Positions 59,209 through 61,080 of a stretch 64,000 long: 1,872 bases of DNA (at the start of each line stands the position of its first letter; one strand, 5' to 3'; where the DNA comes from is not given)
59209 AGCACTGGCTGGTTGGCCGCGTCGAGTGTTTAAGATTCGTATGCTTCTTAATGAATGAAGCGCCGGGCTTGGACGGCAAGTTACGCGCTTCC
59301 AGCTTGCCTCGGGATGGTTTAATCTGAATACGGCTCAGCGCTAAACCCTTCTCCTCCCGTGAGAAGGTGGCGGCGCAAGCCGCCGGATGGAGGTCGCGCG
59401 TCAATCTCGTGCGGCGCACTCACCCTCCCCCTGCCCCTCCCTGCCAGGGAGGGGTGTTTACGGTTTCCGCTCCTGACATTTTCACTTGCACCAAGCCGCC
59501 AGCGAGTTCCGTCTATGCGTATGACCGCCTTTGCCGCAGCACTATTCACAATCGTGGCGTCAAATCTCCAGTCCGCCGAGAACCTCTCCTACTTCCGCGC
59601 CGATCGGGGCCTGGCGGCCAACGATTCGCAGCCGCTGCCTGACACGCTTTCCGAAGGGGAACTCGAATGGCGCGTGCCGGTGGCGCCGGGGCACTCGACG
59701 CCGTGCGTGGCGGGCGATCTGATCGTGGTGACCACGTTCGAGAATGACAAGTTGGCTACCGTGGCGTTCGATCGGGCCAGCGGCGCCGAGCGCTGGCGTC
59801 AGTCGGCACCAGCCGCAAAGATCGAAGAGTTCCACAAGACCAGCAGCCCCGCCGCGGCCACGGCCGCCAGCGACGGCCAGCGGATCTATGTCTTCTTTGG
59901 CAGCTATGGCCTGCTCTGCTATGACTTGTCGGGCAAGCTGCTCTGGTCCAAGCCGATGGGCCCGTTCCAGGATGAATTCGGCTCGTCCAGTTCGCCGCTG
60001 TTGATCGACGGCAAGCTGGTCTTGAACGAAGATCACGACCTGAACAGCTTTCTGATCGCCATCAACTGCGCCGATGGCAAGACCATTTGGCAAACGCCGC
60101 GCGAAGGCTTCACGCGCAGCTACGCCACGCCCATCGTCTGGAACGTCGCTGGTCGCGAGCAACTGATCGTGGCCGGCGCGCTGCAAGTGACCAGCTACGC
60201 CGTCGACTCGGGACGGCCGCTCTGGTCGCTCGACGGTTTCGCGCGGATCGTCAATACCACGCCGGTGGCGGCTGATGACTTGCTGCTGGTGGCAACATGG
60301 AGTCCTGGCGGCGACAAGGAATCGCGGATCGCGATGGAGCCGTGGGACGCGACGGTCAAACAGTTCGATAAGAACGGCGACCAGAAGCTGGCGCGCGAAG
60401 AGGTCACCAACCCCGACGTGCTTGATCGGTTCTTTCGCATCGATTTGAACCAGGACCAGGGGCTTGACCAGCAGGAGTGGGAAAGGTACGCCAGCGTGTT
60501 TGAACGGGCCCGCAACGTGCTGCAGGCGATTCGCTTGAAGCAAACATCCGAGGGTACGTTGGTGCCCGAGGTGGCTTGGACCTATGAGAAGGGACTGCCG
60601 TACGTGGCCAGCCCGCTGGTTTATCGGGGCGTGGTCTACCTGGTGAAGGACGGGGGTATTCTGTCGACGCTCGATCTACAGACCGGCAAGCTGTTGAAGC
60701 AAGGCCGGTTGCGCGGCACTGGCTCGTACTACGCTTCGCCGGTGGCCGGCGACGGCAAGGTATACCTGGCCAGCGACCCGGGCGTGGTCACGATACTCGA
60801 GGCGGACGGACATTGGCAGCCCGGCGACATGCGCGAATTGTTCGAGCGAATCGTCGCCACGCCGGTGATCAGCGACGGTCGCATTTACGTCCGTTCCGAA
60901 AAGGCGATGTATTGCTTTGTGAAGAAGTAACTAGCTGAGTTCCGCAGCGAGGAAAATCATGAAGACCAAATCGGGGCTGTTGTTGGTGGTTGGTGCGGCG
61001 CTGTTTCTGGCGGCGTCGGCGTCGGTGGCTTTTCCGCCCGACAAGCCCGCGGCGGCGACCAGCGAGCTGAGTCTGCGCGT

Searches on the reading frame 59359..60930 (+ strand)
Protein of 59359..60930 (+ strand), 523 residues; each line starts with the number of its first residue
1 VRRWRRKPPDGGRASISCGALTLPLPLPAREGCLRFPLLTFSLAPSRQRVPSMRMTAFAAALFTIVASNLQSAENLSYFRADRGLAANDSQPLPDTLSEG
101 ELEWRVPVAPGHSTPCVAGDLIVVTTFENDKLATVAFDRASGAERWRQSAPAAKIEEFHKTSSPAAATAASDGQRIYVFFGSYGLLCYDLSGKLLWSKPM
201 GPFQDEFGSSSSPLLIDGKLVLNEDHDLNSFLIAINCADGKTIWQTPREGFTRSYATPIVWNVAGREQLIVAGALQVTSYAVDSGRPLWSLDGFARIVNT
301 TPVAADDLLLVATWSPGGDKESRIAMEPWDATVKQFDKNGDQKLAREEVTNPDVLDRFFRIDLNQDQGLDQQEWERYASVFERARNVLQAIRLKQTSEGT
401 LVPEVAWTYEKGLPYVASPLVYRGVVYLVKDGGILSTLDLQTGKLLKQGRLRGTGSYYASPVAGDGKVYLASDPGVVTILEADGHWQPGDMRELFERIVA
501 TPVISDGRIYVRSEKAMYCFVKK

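Call 45: search_protein_families(library=pfam, proteins=[window:59359-60930:+], max_evalue=0.001)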
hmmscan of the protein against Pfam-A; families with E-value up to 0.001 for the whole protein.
window:59359-60930:+ (523 aa): 3 families
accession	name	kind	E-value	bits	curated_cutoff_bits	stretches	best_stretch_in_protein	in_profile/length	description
PF13360.13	PQQ_2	-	1.9e-34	119.8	27.6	4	135-291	5-144/233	Outer membrane protein assembly factor BamB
PF13570.13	Beta-prop_ACSF4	-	1.1e-09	38.6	133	0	171-313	57-192/329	Beta-alanine-activating enzyme, beta-propeller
PF01011.28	PQQ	-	6e-06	25.7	26.7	0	112-168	50-103/595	Glucose/ethanol/alcohol dehydrogenase, beta-propeller domain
